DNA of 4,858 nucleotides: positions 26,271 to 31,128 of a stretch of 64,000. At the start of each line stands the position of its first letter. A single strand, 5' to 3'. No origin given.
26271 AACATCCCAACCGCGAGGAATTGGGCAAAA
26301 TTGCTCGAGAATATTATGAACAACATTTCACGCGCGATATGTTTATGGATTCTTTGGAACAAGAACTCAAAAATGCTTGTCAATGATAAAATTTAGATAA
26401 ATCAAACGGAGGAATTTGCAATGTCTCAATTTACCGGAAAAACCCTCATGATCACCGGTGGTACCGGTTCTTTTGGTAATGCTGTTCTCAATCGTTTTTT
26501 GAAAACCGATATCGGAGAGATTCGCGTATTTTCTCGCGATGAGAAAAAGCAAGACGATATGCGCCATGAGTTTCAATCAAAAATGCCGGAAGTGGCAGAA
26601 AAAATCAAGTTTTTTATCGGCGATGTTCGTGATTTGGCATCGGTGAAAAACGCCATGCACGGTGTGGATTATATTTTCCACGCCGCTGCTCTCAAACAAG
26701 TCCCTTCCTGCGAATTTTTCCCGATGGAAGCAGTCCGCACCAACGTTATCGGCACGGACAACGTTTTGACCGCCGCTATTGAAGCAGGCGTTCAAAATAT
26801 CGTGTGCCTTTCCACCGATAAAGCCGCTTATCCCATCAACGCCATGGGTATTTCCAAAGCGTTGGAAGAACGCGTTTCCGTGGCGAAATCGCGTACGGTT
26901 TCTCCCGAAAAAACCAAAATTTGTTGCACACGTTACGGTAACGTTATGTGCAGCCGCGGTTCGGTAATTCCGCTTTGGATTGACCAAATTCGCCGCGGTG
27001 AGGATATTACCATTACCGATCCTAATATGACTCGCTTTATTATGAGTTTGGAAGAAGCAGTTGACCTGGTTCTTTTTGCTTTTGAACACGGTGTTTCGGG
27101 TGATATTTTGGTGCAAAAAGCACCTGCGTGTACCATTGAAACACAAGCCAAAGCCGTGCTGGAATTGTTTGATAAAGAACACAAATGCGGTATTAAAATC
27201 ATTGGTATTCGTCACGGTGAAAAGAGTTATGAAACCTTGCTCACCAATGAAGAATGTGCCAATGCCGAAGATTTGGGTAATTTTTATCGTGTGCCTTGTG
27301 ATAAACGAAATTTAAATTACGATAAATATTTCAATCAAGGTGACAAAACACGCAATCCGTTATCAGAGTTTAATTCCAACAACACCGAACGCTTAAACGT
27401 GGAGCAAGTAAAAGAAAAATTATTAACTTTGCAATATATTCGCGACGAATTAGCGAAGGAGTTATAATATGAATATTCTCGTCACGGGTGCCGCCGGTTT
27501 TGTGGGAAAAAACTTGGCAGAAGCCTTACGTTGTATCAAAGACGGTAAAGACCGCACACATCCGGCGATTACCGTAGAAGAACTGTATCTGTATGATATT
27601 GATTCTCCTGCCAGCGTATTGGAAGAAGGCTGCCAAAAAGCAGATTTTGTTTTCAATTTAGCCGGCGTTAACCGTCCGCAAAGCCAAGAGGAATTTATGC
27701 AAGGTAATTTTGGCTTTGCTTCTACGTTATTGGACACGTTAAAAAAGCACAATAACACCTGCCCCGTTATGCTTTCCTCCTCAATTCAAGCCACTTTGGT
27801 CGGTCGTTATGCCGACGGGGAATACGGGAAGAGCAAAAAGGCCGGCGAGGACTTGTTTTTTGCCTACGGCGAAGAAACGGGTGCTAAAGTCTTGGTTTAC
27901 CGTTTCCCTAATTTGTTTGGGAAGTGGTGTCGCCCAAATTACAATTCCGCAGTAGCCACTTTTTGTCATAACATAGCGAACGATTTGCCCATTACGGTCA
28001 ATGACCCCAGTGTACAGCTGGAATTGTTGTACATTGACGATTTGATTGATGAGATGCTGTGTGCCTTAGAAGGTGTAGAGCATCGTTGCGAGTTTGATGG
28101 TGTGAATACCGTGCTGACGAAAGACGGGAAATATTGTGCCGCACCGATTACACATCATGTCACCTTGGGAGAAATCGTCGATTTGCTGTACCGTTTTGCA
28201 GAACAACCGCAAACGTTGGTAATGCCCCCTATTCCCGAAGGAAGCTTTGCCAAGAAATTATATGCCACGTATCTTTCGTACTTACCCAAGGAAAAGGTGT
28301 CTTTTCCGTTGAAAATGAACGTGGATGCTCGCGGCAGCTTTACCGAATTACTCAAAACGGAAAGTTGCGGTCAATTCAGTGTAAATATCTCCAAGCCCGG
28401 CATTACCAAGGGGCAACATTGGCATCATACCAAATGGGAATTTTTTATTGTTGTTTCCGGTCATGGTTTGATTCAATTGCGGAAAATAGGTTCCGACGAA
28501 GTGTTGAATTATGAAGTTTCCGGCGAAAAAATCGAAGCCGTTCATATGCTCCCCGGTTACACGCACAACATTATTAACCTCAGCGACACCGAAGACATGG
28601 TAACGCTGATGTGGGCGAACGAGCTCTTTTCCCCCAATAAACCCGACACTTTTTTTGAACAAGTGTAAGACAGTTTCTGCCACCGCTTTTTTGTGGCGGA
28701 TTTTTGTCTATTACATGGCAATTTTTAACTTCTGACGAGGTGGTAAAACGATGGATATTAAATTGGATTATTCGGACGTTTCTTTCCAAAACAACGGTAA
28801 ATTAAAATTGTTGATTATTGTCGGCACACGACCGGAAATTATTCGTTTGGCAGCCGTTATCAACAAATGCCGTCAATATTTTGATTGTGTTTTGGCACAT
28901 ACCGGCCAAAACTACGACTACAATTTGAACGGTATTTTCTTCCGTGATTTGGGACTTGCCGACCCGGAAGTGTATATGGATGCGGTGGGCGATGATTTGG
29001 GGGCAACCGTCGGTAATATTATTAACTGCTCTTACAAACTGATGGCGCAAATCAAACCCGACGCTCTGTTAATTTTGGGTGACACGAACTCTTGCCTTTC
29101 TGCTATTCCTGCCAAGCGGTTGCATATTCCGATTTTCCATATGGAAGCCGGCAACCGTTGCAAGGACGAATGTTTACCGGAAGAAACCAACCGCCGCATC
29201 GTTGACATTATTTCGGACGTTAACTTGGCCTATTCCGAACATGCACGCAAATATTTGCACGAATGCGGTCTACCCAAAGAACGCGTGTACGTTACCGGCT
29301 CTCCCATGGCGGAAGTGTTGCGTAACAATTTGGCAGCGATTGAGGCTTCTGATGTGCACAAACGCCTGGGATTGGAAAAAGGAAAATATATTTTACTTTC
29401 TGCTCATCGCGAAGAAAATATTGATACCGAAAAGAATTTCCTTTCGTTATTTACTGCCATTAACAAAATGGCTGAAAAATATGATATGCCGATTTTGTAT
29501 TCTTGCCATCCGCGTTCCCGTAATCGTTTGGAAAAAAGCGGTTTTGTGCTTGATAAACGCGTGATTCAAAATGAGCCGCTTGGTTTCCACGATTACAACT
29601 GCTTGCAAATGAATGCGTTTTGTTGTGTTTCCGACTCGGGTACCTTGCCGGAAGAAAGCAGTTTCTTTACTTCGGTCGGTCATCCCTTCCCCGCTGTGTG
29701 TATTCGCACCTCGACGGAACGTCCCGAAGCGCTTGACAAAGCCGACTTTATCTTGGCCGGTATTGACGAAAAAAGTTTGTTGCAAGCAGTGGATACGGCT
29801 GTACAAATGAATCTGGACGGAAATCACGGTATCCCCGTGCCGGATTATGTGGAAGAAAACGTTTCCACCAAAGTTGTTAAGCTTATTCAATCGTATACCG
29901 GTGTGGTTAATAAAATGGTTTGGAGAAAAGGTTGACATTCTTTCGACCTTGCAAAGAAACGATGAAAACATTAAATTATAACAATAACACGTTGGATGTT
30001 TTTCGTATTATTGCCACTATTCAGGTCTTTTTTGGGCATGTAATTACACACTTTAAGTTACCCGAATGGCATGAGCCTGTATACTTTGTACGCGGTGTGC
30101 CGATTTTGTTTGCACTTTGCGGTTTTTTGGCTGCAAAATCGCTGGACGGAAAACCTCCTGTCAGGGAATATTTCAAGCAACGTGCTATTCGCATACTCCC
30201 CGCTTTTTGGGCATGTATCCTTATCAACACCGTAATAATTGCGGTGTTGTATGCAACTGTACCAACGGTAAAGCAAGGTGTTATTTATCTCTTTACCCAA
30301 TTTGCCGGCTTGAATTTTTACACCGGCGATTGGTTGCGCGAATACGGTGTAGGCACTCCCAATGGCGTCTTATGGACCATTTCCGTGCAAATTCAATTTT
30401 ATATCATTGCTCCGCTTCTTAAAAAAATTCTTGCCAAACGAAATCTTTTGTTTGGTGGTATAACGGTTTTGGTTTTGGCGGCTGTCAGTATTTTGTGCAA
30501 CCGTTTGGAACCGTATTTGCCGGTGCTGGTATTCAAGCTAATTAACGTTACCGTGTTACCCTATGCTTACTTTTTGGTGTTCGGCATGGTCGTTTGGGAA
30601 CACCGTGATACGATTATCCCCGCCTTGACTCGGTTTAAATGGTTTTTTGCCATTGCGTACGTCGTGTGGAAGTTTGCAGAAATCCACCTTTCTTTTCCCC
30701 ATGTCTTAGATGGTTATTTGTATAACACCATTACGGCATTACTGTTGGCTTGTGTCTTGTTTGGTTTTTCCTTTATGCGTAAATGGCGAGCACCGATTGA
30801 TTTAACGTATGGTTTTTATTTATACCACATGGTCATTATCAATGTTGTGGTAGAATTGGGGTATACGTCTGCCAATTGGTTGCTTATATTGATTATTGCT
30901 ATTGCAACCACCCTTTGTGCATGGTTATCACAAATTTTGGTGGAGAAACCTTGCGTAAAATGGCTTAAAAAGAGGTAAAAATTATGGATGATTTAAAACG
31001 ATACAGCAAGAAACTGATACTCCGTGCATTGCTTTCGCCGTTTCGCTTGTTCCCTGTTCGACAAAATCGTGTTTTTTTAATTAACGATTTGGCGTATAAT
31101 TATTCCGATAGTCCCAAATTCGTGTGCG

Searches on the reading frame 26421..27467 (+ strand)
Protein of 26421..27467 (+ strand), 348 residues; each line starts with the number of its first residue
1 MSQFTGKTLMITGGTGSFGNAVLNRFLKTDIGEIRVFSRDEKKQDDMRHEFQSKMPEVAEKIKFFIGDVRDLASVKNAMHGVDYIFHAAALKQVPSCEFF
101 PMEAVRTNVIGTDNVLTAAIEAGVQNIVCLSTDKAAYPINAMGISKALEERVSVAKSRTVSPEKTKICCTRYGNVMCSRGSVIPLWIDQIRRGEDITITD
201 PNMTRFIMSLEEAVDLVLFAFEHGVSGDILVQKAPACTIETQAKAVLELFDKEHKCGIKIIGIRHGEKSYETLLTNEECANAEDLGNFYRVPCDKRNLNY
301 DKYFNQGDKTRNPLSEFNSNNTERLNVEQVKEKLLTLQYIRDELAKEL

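Call 8: search_protein_families(library=pfam, proteins=[window:26421-27467:+], max_evalue=0.001)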
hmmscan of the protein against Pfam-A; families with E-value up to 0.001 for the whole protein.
window:26421-27467:+ (348 aa): 11 families
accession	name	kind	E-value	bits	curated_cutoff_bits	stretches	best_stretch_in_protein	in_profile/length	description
PF02719.21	Polysacc_synt_2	-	9.6e-106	353.7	20.2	1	9-291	1-291/293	Polysaccharide biosynthesis protein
PF01370.27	Epimerase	-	1.1e-21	77.7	20.9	1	10-228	2-235/240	NAD dependent epimerase/dehydratase family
PF08485.16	Polysacc_syn_2C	-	1.9e-21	75.9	25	1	294-341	1-48/48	Polysaccharide biosynthesis protein C-terminal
PF01073.25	3Beta_HSD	-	1.2e-17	64.3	22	1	11-149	2-134/280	3-beta hydroxysteroid dehydrogenase/isomerase family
PF16363.11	GDP_Man_Dehyd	-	1.8e-13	51.1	27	1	10-133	1-130/332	GDP-mannose 4,6 dehydratase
PF13460.12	NAD_binding_10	-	4.5e-10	40.1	27.2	1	13-136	1-102/184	NAD(P)H-binding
PF07993.18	NAD_binding_4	-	9.6e-09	35.2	20.1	1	11-146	1-150/258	Male sterility protein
PF05368.20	NmrA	-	2.1e-08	34.5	27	1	7-273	3-226/298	NmrA-like family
PF04321.23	RmlD_sub_bind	-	5.1e-07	29.5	27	1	8-133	2-102/287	RmlD substrate binding domain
PF08659.16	KR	-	2.6e-05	24.7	22.6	1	8-83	2-76/180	KR domain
PF00106.31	adh_short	-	0.00081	19.4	26.6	0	7-83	1-72/195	short chain dehydrogenase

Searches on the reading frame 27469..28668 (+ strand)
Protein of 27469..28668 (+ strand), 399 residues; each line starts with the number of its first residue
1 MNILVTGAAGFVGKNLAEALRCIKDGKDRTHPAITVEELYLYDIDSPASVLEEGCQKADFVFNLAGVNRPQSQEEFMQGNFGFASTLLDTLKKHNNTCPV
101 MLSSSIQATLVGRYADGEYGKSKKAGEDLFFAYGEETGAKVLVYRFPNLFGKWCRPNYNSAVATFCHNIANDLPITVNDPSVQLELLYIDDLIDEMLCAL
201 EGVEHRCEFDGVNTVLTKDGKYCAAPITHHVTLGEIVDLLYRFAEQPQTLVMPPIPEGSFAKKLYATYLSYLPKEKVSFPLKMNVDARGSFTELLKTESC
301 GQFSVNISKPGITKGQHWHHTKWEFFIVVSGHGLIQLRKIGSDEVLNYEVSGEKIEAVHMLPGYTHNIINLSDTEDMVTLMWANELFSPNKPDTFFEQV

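Call 8: search_protein_families(library=pfam, proteins=[window:27469-28668:+], max_evalue=0.001)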
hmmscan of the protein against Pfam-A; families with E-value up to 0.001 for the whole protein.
window:27469-28668:+ (399 aa): 6 families
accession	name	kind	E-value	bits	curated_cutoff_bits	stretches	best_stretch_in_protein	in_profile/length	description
PF14667.12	Polysacc_synt_C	-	6e-47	158.8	28.7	1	285-395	2-111/111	Polysaccharide biosynthesis C-terminal domain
PF01370.27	Epimerase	-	2.6e-18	66.8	20.9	1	3-202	1-227/240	NAD dependent epimerase/dehydratase family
PF07883.17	Cupin_2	-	7.4e-05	22.8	27.2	1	309-381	6-68/70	Cupin domain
PF04321.23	RmlD_sub_bind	-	8.6e-05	22.2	27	0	1-67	1-61/287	RmlD substrate binding domain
PF07993.18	NAD_binding_4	-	0.00037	20.2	20.1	0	105-151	164-209/258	Male sterility protein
PF02719.21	Polysacc_synt_2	-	0.00081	19.1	20.2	0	119-189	138-206/293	Polysaccharide biosynthesis protein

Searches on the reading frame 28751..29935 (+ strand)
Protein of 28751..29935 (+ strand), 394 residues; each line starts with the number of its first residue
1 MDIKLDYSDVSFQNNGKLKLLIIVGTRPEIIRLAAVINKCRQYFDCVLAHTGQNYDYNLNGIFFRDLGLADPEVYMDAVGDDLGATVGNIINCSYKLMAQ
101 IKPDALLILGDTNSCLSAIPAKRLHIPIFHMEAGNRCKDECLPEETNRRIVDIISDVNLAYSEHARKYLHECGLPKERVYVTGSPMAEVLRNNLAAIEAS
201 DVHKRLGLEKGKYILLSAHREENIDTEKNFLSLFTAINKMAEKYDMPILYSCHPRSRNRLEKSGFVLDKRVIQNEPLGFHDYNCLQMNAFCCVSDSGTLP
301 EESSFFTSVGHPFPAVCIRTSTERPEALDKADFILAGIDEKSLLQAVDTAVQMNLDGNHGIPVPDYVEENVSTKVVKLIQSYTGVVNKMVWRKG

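Call 8: search_protein_families(library=pfam, proteins=[window:28751-29935:+], max_evalue=0.001)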
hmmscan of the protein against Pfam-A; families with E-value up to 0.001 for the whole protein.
window:28751-29935:+ (394 aa): 2 families
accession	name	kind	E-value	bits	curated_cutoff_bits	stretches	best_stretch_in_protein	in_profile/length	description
PF02350.25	Epimerase_2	-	2.3e-73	247.5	30.6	1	41-379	6-346/347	UDP-N-acetylglucosamine 2-epimerase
PF04464.20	Glyphos_transf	-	3.6e-05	23.3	22.1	1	156-268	136-254/367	CDP-Glycerol:Poly(glycerophosphate) glycerophosphotransferase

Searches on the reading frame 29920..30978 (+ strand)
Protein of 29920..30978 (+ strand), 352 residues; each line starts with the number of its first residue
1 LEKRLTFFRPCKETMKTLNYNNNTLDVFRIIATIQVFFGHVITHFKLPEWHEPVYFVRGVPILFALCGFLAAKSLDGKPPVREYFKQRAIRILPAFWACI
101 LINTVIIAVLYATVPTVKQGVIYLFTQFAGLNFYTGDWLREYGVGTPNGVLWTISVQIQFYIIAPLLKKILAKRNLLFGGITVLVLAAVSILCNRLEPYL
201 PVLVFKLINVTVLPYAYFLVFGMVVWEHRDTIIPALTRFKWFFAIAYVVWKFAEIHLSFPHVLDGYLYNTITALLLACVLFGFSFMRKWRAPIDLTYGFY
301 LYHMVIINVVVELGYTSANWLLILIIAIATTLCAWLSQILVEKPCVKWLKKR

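Call 8: search_protein_families(library=pfam, proteins=[window:29920-30978:+], max_evalue=0.001)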
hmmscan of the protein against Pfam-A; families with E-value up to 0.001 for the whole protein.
window:29920-30978:+ (352 aa): 1 family
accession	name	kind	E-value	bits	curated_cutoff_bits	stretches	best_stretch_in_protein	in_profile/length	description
PF01757.29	Acyl_transf_3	-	7.6e-26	91.4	31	1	23-336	2-323/326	Acyltransferase domain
